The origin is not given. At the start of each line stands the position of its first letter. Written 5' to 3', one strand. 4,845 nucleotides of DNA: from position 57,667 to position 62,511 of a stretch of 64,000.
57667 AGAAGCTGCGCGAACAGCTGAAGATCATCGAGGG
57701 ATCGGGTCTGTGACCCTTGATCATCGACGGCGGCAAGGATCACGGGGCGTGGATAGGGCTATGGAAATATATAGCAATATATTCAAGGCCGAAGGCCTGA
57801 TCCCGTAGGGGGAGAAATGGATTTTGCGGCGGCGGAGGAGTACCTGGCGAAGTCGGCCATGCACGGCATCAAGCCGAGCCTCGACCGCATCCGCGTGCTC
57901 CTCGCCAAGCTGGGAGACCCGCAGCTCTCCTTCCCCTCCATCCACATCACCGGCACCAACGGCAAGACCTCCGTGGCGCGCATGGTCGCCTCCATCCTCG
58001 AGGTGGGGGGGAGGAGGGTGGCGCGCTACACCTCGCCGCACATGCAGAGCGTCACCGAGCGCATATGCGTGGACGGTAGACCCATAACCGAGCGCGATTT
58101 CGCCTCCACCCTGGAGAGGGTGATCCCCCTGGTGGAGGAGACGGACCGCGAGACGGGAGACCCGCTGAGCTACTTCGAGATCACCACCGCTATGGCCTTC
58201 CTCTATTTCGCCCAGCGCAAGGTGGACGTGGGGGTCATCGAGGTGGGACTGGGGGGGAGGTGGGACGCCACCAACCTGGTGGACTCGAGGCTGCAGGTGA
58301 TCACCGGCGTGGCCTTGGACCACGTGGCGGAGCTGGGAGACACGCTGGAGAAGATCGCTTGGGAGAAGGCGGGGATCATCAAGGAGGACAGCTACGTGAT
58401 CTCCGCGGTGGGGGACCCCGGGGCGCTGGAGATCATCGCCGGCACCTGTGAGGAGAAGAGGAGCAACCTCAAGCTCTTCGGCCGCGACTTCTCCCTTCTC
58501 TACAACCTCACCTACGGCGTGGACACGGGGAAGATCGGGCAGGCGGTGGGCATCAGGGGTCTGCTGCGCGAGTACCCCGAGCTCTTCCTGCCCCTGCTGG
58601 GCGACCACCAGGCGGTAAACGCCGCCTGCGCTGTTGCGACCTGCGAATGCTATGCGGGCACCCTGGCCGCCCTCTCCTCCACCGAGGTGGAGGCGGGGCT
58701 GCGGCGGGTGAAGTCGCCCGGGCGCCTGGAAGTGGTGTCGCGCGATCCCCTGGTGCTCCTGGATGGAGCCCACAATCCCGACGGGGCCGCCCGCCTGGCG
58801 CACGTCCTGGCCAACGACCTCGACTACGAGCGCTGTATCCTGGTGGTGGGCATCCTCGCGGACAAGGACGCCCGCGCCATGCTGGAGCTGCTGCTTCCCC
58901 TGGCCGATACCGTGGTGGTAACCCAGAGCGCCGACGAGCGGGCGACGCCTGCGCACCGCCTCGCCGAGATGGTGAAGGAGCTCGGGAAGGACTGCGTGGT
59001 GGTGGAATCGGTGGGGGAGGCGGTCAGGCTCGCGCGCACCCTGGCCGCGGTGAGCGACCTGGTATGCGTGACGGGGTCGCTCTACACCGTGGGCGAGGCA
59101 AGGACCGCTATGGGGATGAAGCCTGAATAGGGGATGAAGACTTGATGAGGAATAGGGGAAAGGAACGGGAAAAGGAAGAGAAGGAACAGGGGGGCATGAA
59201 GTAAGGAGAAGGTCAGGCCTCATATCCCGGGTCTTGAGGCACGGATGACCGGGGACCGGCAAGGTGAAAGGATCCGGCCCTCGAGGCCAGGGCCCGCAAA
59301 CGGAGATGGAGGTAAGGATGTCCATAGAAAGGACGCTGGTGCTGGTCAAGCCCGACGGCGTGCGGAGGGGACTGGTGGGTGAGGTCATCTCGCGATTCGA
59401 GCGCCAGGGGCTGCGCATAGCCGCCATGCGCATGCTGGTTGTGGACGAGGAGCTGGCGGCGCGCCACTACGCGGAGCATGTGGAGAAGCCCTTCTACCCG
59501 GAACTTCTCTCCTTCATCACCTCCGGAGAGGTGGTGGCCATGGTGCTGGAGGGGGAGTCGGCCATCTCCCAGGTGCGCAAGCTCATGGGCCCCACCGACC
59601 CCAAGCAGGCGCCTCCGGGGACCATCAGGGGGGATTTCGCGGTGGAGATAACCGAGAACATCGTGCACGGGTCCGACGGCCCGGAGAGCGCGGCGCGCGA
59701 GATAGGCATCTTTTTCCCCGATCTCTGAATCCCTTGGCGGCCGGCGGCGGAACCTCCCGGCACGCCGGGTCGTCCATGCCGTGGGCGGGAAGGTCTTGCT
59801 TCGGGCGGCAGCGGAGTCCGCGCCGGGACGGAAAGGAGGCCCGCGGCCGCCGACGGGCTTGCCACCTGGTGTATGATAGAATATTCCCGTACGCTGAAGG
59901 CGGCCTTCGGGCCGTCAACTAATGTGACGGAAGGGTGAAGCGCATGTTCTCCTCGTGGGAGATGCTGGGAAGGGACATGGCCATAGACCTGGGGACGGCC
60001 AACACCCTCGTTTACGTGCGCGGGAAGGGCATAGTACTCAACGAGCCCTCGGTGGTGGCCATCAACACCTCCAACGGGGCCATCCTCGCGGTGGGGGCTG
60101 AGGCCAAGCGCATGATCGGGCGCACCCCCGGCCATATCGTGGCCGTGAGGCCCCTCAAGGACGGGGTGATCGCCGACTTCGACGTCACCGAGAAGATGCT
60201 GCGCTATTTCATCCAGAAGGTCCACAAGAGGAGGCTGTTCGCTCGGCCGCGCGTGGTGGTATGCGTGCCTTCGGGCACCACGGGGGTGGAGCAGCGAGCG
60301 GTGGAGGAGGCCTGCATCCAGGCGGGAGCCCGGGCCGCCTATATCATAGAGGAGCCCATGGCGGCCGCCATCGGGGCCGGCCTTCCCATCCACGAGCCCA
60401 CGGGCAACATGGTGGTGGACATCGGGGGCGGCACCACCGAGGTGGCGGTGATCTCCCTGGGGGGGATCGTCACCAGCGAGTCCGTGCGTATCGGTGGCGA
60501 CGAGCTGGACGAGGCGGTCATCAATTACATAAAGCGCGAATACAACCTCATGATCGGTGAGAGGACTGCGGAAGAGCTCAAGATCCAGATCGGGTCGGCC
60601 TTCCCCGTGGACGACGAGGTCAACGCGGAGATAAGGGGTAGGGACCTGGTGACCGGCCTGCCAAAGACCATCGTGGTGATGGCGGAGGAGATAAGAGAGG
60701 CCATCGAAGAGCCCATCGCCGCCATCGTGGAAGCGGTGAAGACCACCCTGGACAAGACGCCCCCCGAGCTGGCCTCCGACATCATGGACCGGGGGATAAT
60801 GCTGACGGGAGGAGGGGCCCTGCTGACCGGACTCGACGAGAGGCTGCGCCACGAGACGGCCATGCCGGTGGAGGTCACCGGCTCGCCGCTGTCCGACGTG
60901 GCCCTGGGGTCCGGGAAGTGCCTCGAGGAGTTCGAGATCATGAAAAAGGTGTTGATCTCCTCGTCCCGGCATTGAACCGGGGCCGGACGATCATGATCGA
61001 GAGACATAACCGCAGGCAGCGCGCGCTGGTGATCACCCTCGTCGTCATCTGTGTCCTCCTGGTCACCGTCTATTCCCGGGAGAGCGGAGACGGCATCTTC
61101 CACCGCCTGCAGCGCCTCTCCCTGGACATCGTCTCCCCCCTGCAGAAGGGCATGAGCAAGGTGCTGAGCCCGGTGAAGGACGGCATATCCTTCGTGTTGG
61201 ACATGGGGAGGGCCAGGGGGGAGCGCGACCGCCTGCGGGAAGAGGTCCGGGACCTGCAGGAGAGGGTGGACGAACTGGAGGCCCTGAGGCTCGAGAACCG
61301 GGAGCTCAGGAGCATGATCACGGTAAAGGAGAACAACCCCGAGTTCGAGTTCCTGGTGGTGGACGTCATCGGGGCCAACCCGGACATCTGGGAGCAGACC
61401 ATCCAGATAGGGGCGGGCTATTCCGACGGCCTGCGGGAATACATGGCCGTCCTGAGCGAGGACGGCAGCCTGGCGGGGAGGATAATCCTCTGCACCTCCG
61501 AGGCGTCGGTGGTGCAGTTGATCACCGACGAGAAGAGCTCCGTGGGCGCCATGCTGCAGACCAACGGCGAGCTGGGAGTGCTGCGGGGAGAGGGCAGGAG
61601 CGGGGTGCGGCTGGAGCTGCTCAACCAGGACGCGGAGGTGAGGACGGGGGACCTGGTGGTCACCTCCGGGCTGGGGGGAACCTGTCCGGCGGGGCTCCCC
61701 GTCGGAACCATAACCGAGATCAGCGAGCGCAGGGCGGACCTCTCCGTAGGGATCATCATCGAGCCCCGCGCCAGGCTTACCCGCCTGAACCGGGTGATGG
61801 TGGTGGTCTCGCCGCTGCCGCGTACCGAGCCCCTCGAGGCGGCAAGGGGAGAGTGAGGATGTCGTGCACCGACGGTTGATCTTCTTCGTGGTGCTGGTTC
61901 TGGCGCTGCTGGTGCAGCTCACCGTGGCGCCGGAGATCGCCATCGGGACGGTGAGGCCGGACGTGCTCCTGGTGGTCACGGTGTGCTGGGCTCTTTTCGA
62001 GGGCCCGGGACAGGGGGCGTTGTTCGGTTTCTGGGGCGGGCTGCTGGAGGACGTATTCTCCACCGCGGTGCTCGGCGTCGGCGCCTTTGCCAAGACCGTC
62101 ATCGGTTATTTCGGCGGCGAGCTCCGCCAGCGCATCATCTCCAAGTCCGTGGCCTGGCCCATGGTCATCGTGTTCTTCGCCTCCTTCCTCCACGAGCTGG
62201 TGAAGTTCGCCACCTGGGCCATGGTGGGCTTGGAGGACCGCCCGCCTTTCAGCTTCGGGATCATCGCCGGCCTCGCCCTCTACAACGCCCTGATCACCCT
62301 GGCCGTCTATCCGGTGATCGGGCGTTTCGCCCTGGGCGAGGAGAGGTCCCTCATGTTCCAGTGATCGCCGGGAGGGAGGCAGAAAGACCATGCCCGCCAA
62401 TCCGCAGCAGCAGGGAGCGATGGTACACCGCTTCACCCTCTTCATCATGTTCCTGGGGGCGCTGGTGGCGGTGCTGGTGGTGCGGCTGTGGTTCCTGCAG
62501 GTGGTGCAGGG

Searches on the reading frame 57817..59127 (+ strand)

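Call 8: search_protein_families(library=pfam, proteins=[window:57817-59127:+], max_evalue=0.001)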
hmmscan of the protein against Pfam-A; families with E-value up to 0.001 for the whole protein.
window:57817-59127:+ (437 aa): 2 families
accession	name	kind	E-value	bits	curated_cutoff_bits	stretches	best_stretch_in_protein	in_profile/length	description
PF02875.26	Mur_ligase_C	-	1.2e-20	75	28.4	1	302-421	1-126/127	Mur ligase, glutamate ligase domain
PF08245.18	Mur_ligase_M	-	3.2e-12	47.3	24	1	44-275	1-199/200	Mur ligase middle domain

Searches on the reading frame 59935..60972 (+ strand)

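Call 85: search_protein_families(library=pfam, proteins=[window:59935-60972:+], max_evalue=0.05)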
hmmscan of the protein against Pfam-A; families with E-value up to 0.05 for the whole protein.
window:59935-60972:+ (346 aa): 9 families
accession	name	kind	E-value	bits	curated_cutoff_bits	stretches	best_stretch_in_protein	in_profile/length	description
PF06723.19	MreB_Mbl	-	6.8e-153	508.7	27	1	13-337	2-326/327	MreB/Mbl protein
PF00022.25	Actin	-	5.2e-15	55.4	27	2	50-202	45-190/410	Actin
PF00012.26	HSP70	-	7.5e-13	48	20.6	1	106-204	135-239/599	Hsp70 protein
PF14450.12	FtsA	-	1.2e-11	45.5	31.8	1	159-315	1-110/127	Cell division protein FtsA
PF25216.1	Volactin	-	4.2e-06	26.9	35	1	41-315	49-301/321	Volactin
PF11104.14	PilM_2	-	7.2e-06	25.6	27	0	287-315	277-305/340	Type IV pilus assembly protein PilM;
PF06277.17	EutA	-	0.00027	20.4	27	1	159-212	146-203/475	Ethanolamine utilisation protein EutA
PF21522.3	MreB-like_C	-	0.00087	20.3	27.8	1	160-298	1-117/123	Archaeal actin homologue MreB-like, C-terminal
PF02541.22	Ppx-GppA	-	0.0083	16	27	1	158-194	114-150/285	Ppx/GppA phosphatase family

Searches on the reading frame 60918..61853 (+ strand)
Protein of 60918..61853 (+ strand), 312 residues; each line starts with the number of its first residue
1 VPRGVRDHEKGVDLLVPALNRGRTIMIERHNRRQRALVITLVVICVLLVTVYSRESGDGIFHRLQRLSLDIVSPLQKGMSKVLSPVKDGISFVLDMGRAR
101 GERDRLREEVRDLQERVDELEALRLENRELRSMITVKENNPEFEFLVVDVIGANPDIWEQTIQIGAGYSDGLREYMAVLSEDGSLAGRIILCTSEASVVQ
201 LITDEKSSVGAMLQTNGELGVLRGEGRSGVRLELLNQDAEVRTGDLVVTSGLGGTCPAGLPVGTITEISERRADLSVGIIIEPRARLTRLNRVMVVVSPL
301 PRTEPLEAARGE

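Call 85: search_protein_families(library=pfam, proteins=[window:60918-61853:+], max_evalue=0.05)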
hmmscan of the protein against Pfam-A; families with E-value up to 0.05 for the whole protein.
window:60918-61853:+ (312 aa): 3 families
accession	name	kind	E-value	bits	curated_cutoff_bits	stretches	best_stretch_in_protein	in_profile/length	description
PF04085.20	MreC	-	5e-38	130.6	28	1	150-296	1-146/147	Rod shape-determining protein MreC, barrel core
PF10473.14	CENP-F_leu_zip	-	0.0076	16.8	34.5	1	92-129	71-108/140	Leucine-rich repeats of kinetochore protein Cenp-F/LEK1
PF15188.11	CCDC-167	-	0.018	15.8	27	0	27-48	61-82/84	Coiled-coil domain-containing protein 167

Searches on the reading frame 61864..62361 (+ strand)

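Call 85: search_protein_families(library=pfam, proteins=[window:61864-62361:+], max_evalue=0.05)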
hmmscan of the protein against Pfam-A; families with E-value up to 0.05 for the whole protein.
window:61864-62361:+ (166 aa): 1 family
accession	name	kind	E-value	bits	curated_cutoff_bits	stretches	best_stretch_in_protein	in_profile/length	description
PF04093.17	MreD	-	1.3e-11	45.3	24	1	5-152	8-151/158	rod shape-determining protein MreD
